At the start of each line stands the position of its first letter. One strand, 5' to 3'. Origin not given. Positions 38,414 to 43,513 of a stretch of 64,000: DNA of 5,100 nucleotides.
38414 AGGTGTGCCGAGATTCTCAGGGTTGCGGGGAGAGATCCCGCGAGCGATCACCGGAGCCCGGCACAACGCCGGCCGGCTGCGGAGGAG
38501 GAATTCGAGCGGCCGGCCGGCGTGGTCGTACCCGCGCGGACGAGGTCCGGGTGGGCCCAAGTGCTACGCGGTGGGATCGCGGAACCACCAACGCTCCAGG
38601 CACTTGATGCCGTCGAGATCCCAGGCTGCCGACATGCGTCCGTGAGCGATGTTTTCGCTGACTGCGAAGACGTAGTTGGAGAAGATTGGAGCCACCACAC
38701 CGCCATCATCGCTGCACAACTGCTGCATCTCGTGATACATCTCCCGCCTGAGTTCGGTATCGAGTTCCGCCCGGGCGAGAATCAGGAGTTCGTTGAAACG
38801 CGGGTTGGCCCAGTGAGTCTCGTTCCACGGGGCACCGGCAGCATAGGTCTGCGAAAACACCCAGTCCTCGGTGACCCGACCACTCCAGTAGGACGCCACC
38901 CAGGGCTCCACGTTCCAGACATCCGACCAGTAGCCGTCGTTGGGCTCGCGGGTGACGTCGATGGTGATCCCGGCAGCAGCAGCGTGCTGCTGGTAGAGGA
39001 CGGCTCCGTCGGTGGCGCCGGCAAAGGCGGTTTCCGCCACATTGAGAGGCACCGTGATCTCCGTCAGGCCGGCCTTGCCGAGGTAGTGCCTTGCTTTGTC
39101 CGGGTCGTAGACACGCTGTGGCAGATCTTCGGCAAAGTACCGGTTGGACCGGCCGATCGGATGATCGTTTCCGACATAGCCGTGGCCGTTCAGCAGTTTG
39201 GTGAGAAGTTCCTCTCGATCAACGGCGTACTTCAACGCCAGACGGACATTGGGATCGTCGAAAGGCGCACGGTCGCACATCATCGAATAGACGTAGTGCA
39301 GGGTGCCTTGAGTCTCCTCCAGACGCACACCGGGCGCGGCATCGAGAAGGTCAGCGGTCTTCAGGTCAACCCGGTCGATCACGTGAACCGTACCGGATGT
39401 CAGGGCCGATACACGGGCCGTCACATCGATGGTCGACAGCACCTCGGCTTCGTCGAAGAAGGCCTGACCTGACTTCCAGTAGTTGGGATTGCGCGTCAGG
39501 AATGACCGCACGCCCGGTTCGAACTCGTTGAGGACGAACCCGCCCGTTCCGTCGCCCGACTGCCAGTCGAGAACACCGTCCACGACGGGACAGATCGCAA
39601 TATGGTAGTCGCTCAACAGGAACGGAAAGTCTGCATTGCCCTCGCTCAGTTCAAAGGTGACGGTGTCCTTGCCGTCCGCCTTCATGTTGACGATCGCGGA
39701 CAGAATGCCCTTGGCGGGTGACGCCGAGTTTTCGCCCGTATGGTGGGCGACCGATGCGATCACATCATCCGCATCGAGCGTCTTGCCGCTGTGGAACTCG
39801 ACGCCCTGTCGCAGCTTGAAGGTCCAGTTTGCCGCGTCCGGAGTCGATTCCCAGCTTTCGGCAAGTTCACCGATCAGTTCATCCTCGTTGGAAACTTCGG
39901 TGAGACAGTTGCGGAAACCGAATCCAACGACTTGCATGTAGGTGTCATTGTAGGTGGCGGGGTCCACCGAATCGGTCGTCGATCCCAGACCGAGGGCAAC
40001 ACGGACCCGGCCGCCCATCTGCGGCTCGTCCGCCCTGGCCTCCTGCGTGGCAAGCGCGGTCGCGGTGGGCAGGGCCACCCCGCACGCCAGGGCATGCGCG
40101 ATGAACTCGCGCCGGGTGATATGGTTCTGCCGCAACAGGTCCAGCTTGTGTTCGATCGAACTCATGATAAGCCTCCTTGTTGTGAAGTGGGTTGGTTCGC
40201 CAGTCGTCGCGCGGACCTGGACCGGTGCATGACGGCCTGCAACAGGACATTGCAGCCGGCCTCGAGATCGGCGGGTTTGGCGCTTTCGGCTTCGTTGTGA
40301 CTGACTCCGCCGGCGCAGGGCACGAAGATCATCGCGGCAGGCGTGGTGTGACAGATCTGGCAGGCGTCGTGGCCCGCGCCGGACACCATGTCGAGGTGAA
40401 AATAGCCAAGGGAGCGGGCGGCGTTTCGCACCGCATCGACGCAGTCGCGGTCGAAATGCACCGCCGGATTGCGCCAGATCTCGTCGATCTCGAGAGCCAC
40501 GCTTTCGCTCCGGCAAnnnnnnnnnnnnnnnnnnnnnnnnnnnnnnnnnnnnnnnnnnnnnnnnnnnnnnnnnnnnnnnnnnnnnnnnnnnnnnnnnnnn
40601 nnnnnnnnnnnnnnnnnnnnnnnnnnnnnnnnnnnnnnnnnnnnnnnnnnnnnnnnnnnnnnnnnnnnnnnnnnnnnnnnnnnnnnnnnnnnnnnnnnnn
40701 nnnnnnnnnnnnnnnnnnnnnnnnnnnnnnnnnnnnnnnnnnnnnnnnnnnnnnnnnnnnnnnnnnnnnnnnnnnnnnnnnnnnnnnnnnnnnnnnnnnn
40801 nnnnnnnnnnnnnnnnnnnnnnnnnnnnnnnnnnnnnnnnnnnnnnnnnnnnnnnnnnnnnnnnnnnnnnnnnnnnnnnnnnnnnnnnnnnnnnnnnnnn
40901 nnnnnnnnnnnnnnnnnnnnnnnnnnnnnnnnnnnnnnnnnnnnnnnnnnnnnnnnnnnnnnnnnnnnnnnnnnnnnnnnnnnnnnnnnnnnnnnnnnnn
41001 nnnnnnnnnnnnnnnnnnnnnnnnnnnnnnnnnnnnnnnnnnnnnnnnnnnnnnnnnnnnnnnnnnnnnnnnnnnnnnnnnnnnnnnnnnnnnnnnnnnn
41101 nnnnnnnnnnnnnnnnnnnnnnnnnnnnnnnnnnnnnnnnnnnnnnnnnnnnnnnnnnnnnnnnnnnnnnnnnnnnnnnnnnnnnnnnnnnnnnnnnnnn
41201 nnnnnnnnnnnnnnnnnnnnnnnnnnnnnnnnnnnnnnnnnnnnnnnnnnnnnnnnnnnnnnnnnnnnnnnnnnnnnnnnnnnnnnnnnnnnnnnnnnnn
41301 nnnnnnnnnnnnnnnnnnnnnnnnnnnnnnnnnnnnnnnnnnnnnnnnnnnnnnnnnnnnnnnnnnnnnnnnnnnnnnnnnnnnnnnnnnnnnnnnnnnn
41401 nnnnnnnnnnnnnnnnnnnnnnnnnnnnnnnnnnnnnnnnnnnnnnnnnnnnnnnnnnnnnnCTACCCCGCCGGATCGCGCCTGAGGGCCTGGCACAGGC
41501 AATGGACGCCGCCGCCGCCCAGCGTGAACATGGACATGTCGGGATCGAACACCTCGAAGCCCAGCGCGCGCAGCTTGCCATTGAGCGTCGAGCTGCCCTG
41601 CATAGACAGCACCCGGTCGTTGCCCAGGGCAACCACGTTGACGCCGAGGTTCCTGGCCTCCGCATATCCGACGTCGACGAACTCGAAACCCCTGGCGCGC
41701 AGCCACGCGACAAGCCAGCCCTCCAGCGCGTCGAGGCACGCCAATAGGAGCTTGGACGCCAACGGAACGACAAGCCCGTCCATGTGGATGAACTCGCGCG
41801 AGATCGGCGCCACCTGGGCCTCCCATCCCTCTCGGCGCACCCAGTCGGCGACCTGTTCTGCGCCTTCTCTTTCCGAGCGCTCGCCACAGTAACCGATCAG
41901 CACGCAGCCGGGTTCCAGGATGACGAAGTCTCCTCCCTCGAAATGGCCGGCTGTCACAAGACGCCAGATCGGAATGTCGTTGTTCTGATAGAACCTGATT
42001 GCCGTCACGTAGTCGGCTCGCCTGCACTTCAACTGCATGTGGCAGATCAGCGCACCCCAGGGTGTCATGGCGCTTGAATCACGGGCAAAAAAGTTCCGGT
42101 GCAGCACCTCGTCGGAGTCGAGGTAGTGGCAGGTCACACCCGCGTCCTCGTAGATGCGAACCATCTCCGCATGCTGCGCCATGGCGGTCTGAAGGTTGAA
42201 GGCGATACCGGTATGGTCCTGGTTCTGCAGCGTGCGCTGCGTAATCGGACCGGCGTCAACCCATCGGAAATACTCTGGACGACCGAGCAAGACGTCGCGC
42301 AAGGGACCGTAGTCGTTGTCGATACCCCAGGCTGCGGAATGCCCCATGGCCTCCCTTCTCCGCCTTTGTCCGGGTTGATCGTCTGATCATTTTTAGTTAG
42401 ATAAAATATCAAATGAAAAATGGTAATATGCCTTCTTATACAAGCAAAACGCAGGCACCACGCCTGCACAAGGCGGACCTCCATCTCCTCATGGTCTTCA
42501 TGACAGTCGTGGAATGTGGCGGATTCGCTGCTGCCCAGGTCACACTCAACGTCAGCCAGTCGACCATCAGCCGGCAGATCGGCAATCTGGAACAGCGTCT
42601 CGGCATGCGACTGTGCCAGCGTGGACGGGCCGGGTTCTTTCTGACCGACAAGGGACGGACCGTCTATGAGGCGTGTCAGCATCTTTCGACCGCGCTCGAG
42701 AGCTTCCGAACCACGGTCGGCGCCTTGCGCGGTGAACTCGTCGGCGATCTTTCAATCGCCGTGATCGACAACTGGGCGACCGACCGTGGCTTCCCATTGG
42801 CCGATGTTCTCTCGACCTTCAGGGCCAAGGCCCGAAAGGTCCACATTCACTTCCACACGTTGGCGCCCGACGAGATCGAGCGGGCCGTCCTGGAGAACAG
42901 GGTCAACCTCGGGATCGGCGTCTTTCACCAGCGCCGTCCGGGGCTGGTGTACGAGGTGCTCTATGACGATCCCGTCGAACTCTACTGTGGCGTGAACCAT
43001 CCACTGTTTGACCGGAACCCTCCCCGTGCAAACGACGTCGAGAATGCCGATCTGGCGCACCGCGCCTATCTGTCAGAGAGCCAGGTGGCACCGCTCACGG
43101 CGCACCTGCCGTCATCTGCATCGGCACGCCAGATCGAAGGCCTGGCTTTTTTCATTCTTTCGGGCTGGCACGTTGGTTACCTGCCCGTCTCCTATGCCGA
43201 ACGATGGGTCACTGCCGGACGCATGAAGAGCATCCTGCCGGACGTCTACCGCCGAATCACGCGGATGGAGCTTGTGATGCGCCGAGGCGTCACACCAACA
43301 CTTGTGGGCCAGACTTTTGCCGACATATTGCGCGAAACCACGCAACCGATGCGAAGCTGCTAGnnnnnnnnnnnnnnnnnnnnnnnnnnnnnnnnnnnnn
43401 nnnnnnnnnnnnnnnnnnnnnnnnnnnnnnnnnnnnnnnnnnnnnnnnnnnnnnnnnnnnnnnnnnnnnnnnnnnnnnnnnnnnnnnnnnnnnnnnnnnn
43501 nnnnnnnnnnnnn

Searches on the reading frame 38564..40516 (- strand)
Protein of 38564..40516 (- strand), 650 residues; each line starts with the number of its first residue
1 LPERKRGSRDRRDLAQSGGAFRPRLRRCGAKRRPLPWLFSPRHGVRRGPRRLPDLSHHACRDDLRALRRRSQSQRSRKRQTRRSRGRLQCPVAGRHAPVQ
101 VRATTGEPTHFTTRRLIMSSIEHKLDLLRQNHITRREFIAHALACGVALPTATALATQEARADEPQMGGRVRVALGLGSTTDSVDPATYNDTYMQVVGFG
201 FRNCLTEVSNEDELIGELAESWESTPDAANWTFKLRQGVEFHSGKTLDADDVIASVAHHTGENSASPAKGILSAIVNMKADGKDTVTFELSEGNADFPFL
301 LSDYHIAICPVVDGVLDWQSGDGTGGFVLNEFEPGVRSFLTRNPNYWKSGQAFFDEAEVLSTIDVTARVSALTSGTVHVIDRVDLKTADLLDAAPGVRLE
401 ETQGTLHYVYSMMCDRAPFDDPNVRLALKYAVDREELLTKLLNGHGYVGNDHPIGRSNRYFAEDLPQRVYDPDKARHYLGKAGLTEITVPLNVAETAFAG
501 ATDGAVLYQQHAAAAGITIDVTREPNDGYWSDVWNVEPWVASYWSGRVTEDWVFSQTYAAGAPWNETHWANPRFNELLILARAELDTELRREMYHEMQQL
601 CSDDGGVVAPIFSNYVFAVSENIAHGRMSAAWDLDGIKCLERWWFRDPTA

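Call 14: search_protein_families(library=pfam, proteins=[window:38564-40516:-], max_evalue=0.001)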
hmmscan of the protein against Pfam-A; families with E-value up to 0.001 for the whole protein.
window:38564-40516:- (650 aa): 1 family
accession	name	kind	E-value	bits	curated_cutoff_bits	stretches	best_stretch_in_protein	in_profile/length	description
PF00496.27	SBP_bac_5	-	1.2e-66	225.7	32.4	1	214-564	2-366/368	Bacterial extracellular solute-binding proteins, family 5 Middle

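Call 72: search_protein_families(library=ncbifam, proteins=[window:38564-40516:-], max_evalue=0.01)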
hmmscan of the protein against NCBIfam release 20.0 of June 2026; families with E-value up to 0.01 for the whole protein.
window:38564-40516:- (650 aa): 11 families
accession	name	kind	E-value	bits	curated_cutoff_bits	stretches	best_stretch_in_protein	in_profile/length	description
NF045468.1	Opp5A_nikA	equivalog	9.1e-40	136.6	600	1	170-625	17-471/488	nickel ABC transporter substrate-binding protein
NF045467.1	Opp4A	equivalog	1e-26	93.3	650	3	323-485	209-381/556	oligopeptide ABC transporter substrate-binding protein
NF011942.0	PRK15413.1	equivalog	1.7e-25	89.7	594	1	151-623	15-493/512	glutathione ABC transporter substrate-binding protein GsiB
TIGR02294.1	nickel_nikA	equivalog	1.7e-24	86.3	393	1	182-485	17-328/501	nickel ABC transporter substrate-binding protein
NF011689.0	PRK15109.1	equivalog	5.8e-21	74.7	560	1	213-607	78-504/547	ABC transporter substrate-binding protein SapA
NF047575.1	opine_bind_CntA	exception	8.8e-16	57.5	800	1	213-485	76-361/535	staphylopine-dependent metal ABC transporter substrate-binding lipoprotein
NF011684.0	PRK15104.1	equivalog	4.6e-15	55.3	947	1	132-442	3-333/543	oligopeptide ABC transporter substrate-binding protein OppA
TIGR04028.1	SBP_KPN_01854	hypoth_equivalog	5.6e-15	54.9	468.5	1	218-485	48-332/509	TIGR04028 family ABC transporter substrate-binding protein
NF043070.1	DppA_dipep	equivalog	6.5e-14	51.4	1005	1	212-605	72-498/535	dipeptide ABC transporter periplasmic-binding protein DppA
NF010149.0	PRK13626.1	equivalog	8.9e-08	31.2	476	1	203-310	152-252/552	HTH-type transcriptional regulator SgrR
NF007287.0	PRK09755.1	equivalog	4.5e-06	25.8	1098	1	183-274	45-136/535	ABC transporter substrate-binding protein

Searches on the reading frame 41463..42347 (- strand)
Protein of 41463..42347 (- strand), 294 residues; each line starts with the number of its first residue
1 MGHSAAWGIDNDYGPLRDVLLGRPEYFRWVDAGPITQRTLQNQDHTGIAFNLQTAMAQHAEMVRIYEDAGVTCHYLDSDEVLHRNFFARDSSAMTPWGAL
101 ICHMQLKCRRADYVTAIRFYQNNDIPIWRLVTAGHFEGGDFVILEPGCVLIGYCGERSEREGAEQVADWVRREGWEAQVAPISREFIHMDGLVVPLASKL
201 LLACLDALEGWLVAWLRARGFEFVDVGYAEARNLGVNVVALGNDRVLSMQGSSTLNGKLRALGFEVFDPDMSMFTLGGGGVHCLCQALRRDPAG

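Call 14: search_protein_families(library=pfam, proteins=[window:41463-42347:-], max_evalue=0.001)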
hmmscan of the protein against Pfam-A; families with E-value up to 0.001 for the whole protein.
window:41463-42347:- (294 aa): 2 families
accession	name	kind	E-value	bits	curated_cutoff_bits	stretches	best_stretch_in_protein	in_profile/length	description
PF02274.22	ADI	-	1.3e-18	67.7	22.8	2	86-191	125-244/377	Arginine deiminase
PF19420.4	DDAH_eukar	-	8.7e-16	58.4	23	1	37-285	10-287/291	N,N dimethylarginine dimethylhydrolase, eukaryotic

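Call 72: search_protein_families(library=ncbifam, proteins=[window:41463-42347:-], max_evalue=0.01)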
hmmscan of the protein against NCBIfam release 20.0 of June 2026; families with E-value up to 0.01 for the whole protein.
window:41463-42347:- (294 aa): 7 families
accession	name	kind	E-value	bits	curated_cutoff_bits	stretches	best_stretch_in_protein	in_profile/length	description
NF002381.0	PRK01388.1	subfamily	6.9e-15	54.8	414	2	83-192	154-273/405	arginine deiminase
NF045659.1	DiMArgaseDdahMtb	equivalog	1.2e-13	50.8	300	1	49-284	49-279/283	dimethylargininase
NF045660.1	DiMthArgaseDdahStm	equivalog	1.1e-12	48.3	340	1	51-285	25-246/249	dimethylargininase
TIGR01078.1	arcA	equivalog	3.8e-12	45.7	489.1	1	82-190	152-271/408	arginine deiminase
NF045658.1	DiMArgaseDdah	equivalog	1.7e-11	44.4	450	1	51-285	27-251/254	dimethylargininase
NF052232.1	Arg_dihydro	equivalog_domain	2.6e-09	36.7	450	1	100-285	79-264/266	arginine dihydrolase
NF052231.1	bifunc_ArgZ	exception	2.1e-08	32.8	1025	1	116-285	97-266/696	bifunctional arginine dihydrolase/ornithine cyclodeaminase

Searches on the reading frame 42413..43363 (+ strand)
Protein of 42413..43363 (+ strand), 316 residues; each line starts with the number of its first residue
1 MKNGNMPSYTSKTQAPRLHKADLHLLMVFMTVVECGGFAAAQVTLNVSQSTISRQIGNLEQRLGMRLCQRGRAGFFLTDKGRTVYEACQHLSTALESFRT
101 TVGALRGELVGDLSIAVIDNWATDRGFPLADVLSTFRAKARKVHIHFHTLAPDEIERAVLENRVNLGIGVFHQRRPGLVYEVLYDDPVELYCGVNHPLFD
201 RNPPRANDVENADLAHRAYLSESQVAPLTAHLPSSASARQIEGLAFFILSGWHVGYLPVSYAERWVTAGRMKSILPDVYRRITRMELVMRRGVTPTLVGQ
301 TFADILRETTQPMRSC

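Call 14: search_protein_families(library=pfam, proteins=[window:42413-43363:+], max_evalue=0.001)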
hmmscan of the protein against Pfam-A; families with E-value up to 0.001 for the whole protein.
window:42413-43363:+ (316 aa): 3 families
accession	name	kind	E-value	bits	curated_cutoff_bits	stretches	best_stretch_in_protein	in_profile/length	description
PF03466.25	LysR_substrate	-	7.3e-22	78.2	28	1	107-309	2-207/209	LysR substrate binding domain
PF00126.33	HTH_1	-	2.7e-18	66.1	26.6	1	23-82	1-60/60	Bacterial regulatory helix-turn-helix protein, lysR family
PF25213.1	HVO_A0261_N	-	0.00013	22.2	35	1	44-96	33-82/86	HVO_A0261 N-terminal domain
